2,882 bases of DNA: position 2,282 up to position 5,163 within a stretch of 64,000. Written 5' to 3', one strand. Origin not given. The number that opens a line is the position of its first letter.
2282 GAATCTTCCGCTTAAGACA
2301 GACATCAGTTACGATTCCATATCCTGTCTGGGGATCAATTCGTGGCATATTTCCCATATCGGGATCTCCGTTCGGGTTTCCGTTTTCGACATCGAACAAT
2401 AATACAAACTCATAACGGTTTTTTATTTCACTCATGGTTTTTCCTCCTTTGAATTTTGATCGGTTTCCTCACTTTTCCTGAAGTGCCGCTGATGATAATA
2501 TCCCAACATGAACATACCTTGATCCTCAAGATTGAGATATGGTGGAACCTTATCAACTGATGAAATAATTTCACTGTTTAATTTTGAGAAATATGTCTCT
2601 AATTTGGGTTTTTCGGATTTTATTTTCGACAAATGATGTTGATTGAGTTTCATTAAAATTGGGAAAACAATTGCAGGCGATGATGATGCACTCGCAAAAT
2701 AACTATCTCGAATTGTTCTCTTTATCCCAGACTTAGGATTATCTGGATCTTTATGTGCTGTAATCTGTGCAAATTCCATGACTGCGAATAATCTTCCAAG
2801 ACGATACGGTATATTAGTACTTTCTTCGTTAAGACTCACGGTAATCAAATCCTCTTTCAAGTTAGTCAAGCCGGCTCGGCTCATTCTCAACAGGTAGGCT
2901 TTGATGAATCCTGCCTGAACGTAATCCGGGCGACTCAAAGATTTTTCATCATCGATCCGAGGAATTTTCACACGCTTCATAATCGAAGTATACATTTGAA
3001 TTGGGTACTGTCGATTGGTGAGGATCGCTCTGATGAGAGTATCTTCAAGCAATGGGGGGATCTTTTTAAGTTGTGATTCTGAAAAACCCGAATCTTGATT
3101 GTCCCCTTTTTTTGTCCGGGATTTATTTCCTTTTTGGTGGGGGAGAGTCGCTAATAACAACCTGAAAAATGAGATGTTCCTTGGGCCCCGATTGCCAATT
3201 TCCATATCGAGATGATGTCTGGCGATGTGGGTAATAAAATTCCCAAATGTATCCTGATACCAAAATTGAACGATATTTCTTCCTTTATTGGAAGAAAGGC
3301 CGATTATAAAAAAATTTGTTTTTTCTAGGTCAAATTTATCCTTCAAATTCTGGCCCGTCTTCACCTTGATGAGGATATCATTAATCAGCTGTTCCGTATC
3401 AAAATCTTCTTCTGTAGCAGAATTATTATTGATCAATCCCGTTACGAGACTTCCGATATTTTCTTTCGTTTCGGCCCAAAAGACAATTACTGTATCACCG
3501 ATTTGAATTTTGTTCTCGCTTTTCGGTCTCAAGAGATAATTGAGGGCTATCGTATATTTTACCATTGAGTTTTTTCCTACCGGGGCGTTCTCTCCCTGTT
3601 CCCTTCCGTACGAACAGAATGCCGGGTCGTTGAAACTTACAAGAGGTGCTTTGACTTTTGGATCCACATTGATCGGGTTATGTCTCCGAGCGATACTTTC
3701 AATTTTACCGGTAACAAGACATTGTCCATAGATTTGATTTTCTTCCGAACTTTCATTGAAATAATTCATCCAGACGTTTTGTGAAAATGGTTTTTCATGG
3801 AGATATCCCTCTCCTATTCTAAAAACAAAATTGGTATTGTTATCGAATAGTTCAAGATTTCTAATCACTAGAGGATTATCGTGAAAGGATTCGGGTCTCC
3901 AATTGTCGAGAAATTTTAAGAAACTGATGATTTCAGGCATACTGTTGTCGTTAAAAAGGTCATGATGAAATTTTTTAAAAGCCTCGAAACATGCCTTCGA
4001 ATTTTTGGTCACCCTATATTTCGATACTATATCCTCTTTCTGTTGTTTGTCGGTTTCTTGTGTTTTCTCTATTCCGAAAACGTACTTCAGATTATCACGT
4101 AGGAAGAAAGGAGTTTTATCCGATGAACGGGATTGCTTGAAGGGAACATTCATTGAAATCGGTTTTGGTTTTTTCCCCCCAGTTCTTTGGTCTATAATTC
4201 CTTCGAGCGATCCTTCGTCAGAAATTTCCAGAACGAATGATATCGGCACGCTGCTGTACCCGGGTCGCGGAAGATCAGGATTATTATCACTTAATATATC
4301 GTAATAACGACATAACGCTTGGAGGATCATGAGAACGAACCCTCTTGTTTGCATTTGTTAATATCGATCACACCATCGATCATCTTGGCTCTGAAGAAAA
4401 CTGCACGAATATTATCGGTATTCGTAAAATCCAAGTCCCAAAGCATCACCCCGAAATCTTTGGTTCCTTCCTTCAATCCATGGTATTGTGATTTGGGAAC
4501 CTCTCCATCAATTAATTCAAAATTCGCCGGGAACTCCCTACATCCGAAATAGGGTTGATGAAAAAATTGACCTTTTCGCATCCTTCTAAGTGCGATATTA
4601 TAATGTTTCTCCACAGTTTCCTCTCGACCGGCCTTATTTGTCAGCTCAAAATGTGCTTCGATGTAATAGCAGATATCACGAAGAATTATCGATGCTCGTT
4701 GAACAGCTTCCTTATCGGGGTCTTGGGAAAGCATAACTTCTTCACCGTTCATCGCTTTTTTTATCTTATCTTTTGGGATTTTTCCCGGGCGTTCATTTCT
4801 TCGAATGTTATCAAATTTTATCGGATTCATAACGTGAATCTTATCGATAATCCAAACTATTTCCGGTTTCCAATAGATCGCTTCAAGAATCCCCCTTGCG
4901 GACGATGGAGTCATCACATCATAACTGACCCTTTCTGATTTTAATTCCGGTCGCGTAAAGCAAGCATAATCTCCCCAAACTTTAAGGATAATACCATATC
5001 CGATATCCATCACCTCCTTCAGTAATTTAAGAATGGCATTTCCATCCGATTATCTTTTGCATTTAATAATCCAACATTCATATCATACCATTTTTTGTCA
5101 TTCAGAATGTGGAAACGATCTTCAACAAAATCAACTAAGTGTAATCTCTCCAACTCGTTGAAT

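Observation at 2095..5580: Abrupt low-GC cassette inside the type I-C cas operon, with both breakpoints inside intact ORFs (cas7 and cas3)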

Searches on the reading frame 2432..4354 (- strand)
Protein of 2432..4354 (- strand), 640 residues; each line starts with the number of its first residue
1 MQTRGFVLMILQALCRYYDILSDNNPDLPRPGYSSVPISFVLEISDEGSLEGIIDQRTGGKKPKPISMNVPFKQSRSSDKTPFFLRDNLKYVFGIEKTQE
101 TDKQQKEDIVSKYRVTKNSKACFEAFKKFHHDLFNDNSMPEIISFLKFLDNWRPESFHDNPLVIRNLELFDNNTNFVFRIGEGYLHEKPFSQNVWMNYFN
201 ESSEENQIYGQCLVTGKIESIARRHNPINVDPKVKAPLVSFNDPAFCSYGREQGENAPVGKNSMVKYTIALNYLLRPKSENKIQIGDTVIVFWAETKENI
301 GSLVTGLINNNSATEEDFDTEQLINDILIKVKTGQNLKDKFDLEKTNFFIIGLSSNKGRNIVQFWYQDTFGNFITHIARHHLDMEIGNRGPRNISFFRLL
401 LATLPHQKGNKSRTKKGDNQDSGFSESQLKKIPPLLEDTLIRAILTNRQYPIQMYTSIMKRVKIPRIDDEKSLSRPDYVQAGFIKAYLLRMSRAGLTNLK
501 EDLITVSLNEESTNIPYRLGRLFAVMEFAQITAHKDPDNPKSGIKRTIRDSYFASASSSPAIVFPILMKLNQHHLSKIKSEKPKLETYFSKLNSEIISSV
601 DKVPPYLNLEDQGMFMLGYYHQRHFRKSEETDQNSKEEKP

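Call 4: search_protein_families(library=ncbifam, proteins=[window:2432-4354:-])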
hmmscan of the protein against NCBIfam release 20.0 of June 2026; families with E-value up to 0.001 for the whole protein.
window:2432-4354:- (640 aa): 1 family
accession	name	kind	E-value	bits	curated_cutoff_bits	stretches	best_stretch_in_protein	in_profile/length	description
TIGR01863.1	cas_Csd1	equivalog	1.1e-116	390.8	218.65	1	11-631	1-585/588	type I-C CRISPR-associated protein Cas8c/Csd1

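Call 16: find_homologous_proteins(query=window:2432-4354:-, max_evalue=1e-10)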
Query window:2432-4354:- (640 aa): 3588 proteins with E <= 1e-10 among 8000 candidates; the best 120 are listed.
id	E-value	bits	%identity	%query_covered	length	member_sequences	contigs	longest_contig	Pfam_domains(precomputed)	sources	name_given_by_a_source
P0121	0.0e+0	1107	100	76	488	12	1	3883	PF09709.16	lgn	-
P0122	5.8e-286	968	69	98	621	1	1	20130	PF09709.16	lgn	-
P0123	2.0e-261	887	65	99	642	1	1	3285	PF09709.16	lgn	-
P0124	1.3e-250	851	64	96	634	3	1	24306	PF09709.16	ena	-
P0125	2.8e-241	820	66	90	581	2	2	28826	PF09709.16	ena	-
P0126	2.0e-182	626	49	99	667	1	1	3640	PF09709.16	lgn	-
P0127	2.5e-175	603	48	98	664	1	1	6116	PF09709.16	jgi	jgi:CRISPR-associated protein Csd1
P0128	1.3e-171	590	47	99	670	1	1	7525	PF09709.16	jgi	jgi:CRISPR-associated protein Csd1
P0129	6.9e-171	588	46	98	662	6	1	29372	PF09709.16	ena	-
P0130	1.4e-164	567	47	99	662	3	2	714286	PF09709.16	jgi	jgi:CRISPR-associated protein Csd1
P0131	7.3e-160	552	48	99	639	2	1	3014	PF09709.16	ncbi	-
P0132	1.0e-156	541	48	98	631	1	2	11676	PF09709.16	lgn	-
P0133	2.8e-156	540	46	97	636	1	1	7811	PF09709.16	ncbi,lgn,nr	ncbi:MAG: type I-C CRISPR-associated protein Cas8c/Csd1 [Methanofollis sp.]|nr:type I-C CRISPR-assoc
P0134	2.6e-154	533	45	97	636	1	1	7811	PF09709.16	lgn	-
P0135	7.3e-154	532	46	97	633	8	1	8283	PF09709.16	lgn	-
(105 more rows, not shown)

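Call 17: find_encoding_contigs(protein=P0124, flank=10000, max_places=2)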
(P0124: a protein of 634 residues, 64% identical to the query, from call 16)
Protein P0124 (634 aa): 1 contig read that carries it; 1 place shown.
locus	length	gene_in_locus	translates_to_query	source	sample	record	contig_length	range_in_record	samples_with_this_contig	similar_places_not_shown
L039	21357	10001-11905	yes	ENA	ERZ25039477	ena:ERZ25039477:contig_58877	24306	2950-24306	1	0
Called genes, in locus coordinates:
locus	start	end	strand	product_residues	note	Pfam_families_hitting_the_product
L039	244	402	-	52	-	-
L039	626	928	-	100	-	-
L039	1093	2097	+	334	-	PF00801:PKD, PF18911:PKD_4, PF16820:PKD_3 (faint), PF18981:InlK_D3 (faint), PF18911:PKD_4, PF00801:PKD, PF18911:PKD_4, PF00801:PKD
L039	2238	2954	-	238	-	PF00702:Hydrolase, PF13419:HAD_2, PF13242:Hydrolase_like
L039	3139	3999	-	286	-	PF03640:Lipoprotein_15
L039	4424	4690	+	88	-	PF01740:STAS, PF13466:STAS_2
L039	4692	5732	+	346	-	-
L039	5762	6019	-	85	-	PF10967:DUF2769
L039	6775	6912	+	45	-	-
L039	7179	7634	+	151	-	-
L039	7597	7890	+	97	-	-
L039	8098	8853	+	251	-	PF00271:Helicase_C, PF22590:Cas3-like_C_2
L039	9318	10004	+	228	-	PF09704:Cas_Cas5d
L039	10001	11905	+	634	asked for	PF09709:Cas_Csd1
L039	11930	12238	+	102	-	PF05107:Cas_Cas7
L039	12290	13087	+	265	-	PF05107:Cas_Cas7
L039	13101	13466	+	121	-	PF01930:Cas_Cas4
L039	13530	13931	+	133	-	PF01867:Cas_Cas1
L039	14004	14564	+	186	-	PF01867:Cas_Cas1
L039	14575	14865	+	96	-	PF09827:CRISPR_Cas2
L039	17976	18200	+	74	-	-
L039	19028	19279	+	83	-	-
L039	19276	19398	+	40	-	-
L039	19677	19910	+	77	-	-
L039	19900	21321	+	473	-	PF00989:PAS, PF08448:PAS_4 (weak), PF13426:PAS_9, PF08447:PAS_3, PF00989:PAS, PF08448:PAS_4, PF13426:PAS_9, PF02518:HATPase_c, +1 more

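Call 18: find_encoding_contigs(protein=P0125, flank=10000, max_places=2)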
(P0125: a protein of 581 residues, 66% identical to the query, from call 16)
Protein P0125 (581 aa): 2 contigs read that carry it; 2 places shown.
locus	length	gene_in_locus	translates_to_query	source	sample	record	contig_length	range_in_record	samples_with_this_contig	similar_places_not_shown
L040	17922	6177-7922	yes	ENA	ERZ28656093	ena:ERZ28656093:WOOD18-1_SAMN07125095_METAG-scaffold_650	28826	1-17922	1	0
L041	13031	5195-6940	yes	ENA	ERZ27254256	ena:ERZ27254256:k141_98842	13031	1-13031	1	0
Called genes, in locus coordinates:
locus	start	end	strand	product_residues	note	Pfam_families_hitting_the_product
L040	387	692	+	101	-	-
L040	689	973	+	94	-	-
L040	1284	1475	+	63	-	-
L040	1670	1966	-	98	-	PF13428:TPR_14 (faint), PF13432:TPR_16 (weak), PF13414:TPR_11, PF12895:ANAPC3 (weak), PF13371:TPR_9 (weak), PF14559:TPR_19, PF00515:TPR_1, PF07719:TPR_2, +4 more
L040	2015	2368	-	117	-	-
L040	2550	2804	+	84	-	-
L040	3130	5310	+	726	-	PF01966:HD, PF00270:DEAD, PF04851:ResIII, PF00271:Helicase_C (weak), PF22590:Cas3-like_C_2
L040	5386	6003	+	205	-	PF09704:Cas_Cas5d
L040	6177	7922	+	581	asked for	PF09709:Cas_Csd1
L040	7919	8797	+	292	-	PF05107:Cas_Cas7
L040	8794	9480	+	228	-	PF01930:Cas_Cas4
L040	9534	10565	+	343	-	PF01867:Cas_Cas1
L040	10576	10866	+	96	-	PF09827:CRISPR_Cas2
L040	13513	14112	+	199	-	-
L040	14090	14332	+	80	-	PF26477:DUF8150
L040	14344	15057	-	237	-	PF27030:AbpE_bact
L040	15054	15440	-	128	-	PF13746:Fer4_18 (weak), PF17179:Fer4_22 (faint), PF00037:Fer4 (weak), PF13237:Fer4_10 (weak), PF14697:Fer4_21, PF12838:Fer4_7, PF13187:Fer4_9 (weak), PF00037:Fer4 (weak), +5 more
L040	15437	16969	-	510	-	PF01837:HcyBio, PF00571:CBS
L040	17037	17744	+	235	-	PF01784:DUF34_NIF3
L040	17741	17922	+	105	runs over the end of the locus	-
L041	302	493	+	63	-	-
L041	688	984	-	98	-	PF13428:TPR_14 (faint), PF13432:TPR_16 (weak), PF13414:TPR_11, PF12895:ANAPC3 (weak), PF13371:TPR_9 (weak), PF14559:TPR_19, PF00515:TPR_1, PF07719:TPR_2, +4 more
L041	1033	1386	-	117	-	-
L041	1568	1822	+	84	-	-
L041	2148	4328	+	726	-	PF01966:HD, PF00270:DEAD, PF04851:ResIII, PF00271:Helicase_C (weak), PF22590:Cas3-like_C_2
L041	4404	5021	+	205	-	PF09704:Cas_Cas5d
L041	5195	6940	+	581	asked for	PF09709:Cas_Csd1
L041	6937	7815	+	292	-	PF05107:Cas_Cas7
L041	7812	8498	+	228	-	PF01930:Cas_Cas4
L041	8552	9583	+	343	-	PF01867:Cas_Cas1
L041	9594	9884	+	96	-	PF09827:CRISPR_Cas2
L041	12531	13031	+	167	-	?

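Call 19: find_encoding_contigs(protein=P0130, flank=10000, max_places=2)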
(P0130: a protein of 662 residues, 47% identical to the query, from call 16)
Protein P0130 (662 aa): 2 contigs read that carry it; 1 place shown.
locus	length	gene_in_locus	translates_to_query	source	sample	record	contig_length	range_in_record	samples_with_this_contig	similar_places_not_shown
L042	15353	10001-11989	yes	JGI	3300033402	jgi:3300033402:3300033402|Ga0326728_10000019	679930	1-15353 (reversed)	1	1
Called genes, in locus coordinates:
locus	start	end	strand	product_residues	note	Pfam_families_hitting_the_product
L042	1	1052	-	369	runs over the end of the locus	PF01073:3Beta_HSD (weak), PF01370:Epimerase, PF02719:Polysacc_synt_2 (weak), PF04321:RmlD_sub_bind (weak), PF07993:NAD_binding_4, PF16363:GDP_Man_Dehyd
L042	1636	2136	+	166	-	-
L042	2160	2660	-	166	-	PF01966:HD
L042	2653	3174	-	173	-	PF02002:TFIIE_alpha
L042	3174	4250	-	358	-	PF02655:ATP-grasp_3, PF15632:ATPgrasp_Ter (weak)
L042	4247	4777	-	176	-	PF01994:Trm56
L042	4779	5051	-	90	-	-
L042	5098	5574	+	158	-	-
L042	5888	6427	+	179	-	-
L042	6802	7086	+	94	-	-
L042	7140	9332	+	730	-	PF01966:HD (weak), PF00270:DEAD, PF04851:ResIII, PF00271:Helicase_C (weak), PF22590:Cas3-like_C_2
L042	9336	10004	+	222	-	PF09704:Cas_Cas5d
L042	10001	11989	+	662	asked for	PF09709:Cas_Csd1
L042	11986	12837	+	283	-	PF05107:Cas_Cas7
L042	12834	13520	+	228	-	PF01930:Cas_Cas4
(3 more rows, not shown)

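Call 43: find_related_loci(query=window:2432-4354:-, collection=viral_contigs, flank=10000)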
Query window:2432-4354:- (640 aa) in viral_contigs; peptide patterns used: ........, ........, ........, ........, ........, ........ (x = any residue, [..] = any of these).
3 stretches matched a pattern, but none encodes a relative of the query by tblastn (E <= 1e-3).

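Call 44: search_dna_similar(query=window:2432-4354:-, collection=plasmids, mode=protein, max_rows=10)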
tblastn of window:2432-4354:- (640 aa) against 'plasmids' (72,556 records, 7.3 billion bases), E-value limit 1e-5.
Records with a match: 46; places in all: 48; records where one place covers at least 80% of the query: 38.
Best place of each record, by identity: <60% 46.
By first word of the organism name: Streptomyces 12; Thermus 9; Nitratidesulfovibrio 4; Deinococcus 3; Brevibacillus 2; Zymomonas 2; Acidisoma 2; Neisseria 2; Leptolinea 1; Geminicoccaceae 1; and 8 more.
By predicted mobility (MOB-suite, as given by PLSDB): non-mobilizable 43; mobilizable 2; conjugative 1.
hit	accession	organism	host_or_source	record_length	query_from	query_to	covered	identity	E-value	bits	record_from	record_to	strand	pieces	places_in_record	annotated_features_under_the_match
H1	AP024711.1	Leptolinea sp. HRD-7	-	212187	5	638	99%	31.7%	3e-82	290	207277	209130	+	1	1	type I-C CRISPR-associated protein Cas8c/Csd1 | type I-C CRISPR-associated protein Cas5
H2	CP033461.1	Brevibacillus laterosporus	cabbage,whole organism,cabbage seeds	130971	9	636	98%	32.0%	3e-78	278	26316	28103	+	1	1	cas8c: type I-C CRISPR-associated protein Cas8c/Csd1 | cas7c: type I-C CRISPR-associated protein Cas7/Csd2 | cas5c: type I-C CRISPR-associated protein Cas5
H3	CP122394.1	Geminicoccaceae bacterium SCSIO 64248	Montipora informis (coral)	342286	11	623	96%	31.8%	2e-79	282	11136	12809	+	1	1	cas8c: type I-C CRISPR-associated protein Cas8c/Csd1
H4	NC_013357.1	Zymomonas mobilis subsp. mobilis NCIMB 11163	-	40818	2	631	98%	30.8%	3e-72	261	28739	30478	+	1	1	cas8c: type I-C CRISPR-associated protein Cas8c/Csd1 | cas5c: type I-C CRISPR-associated protein Cas5c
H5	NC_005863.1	Nitratidesulfovibrio vulgaris str. Hildenborough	-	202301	9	623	96%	31.6%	1e-78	280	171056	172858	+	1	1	cas8c: type I-C CRISPR-associated protein Cas8c/Csd1 | cas5c: type I-C CRISPR-associated protein Cas5c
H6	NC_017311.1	Nitratidesulfovibrio vulgaris RCH1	-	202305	9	623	96%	31.6%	1e-78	280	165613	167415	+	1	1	cas8c: type I-C CRISPR-associated protein Cas8c/Csd1 | cas5c: type I-C CRISPR-associated protein Cas5c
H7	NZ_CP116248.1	Nitratidesulfovibrio vulgaris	swine finishing facility waste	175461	9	623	96%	30.3%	2e-70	256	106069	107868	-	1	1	cas8c: type I-C CRISPR-associated protein Cas8c/Csd1 | cas5c: type I-C CRISPR-associated protein Cas5c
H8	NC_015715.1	Zymomonas mobilis subsp. pomaceae ATCC 29192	sick cider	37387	26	631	95%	30.8%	3e-69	252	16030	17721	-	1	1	cas8c: type I-C CRISPR-associated protein Cas8c/Csd1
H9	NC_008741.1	Nitratidesulfovibrio vulgaris DP4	-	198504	9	623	96%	30.2%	6e-71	257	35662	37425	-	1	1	cas8c: type I-C CRISPR-associated protein Cas8c/Csd1 | cas5c: type I-C CRISPR-associated protein Cas5c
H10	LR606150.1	Rhizobium sp. Q54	paddy soil contaminated with arsenic ...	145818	7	636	96%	30.2%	8e-54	238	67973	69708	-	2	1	type I-C CRISPR-associated protein Cas8c/Csd1 (x2) | type I-C CRISPR-associated protein Cas5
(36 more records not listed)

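Call 45: search_dna_similar(query=window:2432-4354:-, collection=phages, mode=protein, max_rows=10)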
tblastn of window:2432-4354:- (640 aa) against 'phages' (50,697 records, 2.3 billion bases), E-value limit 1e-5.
Records with a match: 2; places in all: 2; records where one place covers at least 80% of the query: 2.
Best place of each record, by identity: <60% 2.
By first word of the organism name: Bacteriophage 2.
By host as written in the record: - 2.
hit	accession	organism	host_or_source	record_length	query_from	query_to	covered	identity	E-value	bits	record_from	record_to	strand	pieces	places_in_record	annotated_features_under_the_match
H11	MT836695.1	Bacteriophage sp.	human fecal samples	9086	9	622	96%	34.0%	2e-84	295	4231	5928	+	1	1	record has no annotation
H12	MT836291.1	Bacteriophage sp.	human fecal samples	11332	59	634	90%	27.1%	2e-41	167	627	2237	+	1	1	record has no annotation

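Call 59: find_encoding_contigs(protein=P0121, flank=6000, max_places=4)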
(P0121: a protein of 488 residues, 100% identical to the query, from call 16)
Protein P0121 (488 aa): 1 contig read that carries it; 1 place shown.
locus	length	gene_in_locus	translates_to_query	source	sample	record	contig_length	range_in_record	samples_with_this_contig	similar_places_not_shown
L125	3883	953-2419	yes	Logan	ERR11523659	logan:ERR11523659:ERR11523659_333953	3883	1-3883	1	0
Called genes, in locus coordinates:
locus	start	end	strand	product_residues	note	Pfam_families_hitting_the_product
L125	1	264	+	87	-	?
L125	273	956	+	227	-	PF09704:Cas_Cas5d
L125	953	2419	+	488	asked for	PF09709:Cas_Csd1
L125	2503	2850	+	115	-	PF09709:Cas_Csd1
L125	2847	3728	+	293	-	PF05107:Cas_Cas7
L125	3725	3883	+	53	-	?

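Call 65: find_encoding_contigs(protein=P0129, flank=10000, max_places=1)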
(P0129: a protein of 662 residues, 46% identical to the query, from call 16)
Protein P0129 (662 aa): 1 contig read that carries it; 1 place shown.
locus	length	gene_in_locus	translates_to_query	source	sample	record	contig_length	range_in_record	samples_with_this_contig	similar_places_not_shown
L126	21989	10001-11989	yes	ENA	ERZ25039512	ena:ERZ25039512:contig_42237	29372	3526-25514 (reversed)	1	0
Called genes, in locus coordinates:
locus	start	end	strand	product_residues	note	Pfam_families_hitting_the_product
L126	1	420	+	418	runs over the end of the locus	PF13173:AAA_14, PF13635:DUF4143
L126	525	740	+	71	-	-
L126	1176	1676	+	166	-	-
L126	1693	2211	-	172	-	PF01966:HD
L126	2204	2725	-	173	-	PF02002:TFIIE_alpha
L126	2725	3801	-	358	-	PF02655:ATP-grasp_3, PF15632:ATPgrasp_Ter (weak)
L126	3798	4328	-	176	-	PF01994:Trm56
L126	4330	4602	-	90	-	-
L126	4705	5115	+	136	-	-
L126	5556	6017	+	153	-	-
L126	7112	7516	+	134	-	PF18019:Cas3_HD (faint), PF01966:HD (weak)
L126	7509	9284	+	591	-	PF04851:ResIII, PF00270:DEAD, PF00271:Helicase_C (weak), PF22590:Cas3-like_C_2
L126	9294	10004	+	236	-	PF09704:Cas_Cas5d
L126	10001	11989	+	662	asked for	PF09709:Cas_Csd1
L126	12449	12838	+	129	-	PF05107:Cas_Cas7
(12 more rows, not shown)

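Call 66: find_encoding_contigs(protein=P0128, flank=10000, max_places=1)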
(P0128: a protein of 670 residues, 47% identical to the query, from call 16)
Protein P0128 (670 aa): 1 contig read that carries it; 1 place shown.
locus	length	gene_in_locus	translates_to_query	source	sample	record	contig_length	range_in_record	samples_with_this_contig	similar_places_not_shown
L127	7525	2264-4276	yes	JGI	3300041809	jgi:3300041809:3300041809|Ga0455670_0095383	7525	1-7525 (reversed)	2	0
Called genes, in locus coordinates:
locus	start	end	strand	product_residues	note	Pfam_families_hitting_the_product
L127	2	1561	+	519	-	?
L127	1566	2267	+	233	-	PF09704:Cas_Cas5d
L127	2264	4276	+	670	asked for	PF09709:Cas_Csd1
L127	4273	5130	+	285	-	PF05107:Cas_Cas7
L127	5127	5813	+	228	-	PF01930:Cas_Cas4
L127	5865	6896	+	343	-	PF01867:Cas_Cas1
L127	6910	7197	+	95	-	PF09827:CRISPR_Cas2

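Call 67: find_encoding_contigs(protein=P0132, flank=10000, max_places=1)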
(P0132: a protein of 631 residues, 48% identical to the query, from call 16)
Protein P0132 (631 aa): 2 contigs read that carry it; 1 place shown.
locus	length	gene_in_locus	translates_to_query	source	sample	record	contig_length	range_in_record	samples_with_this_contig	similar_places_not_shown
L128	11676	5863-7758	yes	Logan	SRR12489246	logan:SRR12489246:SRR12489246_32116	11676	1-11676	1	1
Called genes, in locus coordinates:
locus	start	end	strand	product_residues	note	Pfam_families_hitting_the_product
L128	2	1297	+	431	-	?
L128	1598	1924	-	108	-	PF02452:PemK_toxin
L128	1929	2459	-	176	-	-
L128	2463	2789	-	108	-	PF13601:HTH_34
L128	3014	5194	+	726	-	PF01966:HD, PF00270:DEAD, PF02562:PhoH (faint), PF04851:ResIII, PF00271:Helicase_C (weak), PF22590:Cas3-like_C_2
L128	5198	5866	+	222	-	PF09704:Cas_Cas5d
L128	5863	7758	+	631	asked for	PF09709:Cas_Csd1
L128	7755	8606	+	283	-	PF05107:Cas_Cas7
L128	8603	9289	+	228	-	PF01930:Cas_Cas4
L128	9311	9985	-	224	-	PF03372:Exo_endo_phos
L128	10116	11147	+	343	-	PF01867:Cas_Cas1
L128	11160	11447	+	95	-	PF09827:CRISPR_Cas2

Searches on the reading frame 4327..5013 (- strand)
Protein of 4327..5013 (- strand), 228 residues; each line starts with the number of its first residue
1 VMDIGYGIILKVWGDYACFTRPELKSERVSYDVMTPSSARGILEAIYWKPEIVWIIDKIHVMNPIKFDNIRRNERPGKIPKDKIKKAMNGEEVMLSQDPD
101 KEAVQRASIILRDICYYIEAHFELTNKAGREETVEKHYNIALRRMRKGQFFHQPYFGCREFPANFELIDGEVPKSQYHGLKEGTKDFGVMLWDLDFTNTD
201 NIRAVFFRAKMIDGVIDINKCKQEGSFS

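Call 4: search_protein_families(library=ncbifam, proteins=[window:4327-5013:-])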
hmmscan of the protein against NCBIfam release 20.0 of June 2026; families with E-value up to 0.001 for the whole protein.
window:4327-5013:- (228 aa): 2 families
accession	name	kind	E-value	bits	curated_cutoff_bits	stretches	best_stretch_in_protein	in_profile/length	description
TIGR01876.1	cas_Cas5d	exception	7.7e-50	169.9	85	1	10-222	1-198/203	type I-C CRISPR-associated protein Cas5c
TIGR02593.1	CRISPR_cas5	subfamily_domain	6.3e-15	54.7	17.8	1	8-49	2-43/43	CRISPR-associated protein Cas5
